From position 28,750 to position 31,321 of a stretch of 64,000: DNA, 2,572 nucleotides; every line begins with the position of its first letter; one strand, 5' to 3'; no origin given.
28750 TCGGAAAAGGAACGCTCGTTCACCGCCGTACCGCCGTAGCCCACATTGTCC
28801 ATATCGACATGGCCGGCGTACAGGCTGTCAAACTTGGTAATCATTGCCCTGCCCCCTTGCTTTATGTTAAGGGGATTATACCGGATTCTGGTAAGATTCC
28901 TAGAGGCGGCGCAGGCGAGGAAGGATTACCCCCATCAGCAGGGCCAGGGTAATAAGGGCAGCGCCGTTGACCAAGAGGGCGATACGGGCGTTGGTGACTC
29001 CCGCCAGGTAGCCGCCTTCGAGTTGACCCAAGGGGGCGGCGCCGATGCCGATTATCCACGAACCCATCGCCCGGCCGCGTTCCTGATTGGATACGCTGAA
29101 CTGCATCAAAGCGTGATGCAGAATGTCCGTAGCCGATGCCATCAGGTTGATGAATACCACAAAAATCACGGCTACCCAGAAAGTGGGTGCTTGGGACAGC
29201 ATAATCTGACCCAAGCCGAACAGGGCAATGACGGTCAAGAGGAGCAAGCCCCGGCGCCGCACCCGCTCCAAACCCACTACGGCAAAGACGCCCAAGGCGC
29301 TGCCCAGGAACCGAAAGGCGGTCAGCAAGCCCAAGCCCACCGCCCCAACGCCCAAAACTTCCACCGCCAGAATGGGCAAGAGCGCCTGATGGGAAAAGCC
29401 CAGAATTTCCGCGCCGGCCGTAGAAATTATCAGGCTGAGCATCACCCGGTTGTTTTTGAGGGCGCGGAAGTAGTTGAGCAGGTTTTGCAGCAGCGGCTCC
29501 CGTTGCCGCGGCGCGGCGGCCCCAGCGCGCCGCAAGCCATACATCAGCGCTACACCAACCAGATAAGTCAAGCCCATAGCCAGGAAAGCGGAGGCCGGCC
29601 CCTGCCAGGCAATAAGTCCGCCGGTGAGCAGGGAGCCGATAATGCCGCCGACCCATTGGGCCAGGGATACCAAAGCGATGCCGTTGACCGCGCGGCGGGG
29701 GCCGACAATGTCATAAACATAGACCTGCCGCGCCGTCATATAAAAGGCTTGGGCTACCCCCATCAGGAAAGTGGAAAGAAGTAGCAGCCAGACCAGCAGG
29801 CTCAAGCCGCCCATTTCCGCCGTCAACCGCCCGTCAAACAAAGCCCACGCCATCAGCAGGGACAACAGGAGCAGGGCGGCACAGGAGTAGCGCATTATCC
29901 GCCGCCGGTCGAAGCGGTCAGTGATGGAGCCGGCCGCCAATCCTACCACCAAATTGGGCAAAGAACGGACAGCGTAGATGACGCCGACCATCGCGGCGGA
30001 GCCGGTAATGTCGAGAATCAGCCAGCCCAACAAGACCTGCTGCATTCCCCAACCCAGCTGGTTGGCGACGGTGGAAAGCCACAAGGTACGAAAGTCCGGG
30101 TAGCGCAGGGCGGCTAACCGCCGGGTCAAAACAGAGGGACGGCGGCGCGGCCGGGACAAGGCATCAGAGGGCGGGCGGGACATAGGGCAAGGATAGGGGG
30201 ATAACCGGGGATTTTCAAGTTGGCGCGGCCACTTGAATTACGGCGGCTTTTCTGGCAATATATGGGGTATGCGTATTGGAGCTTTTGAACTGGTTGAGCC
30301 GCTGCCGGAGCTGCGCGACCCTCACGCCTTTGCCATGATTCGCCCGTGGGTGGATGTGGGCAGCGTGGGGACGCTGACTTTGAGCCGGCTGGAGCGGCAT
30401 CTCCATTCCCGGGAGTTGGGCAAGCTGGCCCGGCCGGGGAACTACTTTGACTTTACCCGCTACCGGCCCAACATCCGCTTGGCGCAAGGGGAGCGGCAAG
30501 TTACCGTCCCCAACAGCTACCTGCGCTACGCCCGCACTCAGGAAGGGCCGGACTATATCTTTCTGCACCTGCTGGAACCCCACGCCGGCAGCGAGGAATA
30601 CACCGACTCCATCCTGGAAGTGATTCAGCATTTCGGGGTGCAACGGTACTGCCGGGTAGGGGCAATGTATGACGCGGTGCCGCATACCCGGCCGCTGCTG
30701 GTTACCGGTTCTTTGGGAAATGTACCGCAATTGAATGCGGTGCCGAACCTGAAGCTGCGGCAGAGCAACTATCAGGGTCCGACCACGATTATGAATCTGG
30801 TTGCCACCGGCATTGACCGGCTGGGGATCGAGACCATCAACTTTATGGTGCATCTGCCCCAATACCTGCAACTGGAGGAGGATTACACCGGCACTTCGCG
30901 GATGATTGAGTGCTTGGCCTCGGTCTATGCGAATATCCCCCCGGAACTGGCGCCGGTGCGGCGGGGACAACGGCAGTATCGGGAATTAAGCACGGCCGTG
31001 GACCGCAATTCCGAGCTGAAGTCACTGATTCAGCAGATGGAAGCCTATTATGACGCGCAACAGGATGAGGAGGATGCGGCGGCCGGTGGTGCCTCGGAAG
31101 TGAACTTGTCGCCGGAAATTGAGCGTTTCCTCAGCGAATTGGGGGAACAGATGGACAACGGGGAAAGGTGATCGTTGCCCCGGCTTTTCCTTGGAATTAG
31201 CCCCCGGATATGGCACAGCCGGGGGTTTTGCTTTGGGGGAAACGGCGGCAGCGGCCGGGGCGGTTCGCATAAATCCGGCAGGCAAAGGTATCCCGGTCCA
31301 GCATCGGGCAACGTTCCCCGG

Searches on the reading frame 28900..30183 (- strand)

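Call 40: search_protein_families(library=pfam, proteins=[window:28900-30183:-], max_evalue=0.00001)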
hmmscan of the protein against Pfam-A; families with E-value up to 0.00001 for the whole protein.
window:28900-30183:- (427 aa): 4 families
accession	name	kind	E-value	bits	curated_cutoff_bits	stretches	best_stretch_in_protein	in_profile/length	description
PF07690.21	MFS_1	-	1.7e-34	119.7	33.4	2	34-301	1-254/347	Major Facilitator Superfamily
PF05977.19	MFS_3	-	6.8e-32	111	27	1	23-417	4-390/524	Transmembrane secretion effector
PF12832.13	MFS_1_like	-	1.6e-07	31.2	25.2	1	21-202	204-373/373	MFS_1 like family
PF03092.22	BT1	-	4.3e-06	26.2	22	0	111-245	70-209/432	BT1 family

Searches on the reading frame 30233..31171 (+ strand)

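Call 40: search_protein_families(library=pfam, proteins=[window:30233-31171:+], max_evalue=0.00001)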
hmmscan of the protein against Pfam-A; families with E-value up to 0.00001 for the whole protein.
window:30233-31171:+ (312 aa): 1 family
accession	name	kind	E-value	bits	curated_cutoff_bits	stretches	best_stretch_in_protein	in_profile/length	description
PF09754.15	PAC2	-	2.3e-24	86.9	25.8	1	35-232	1-191/215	PAC2 family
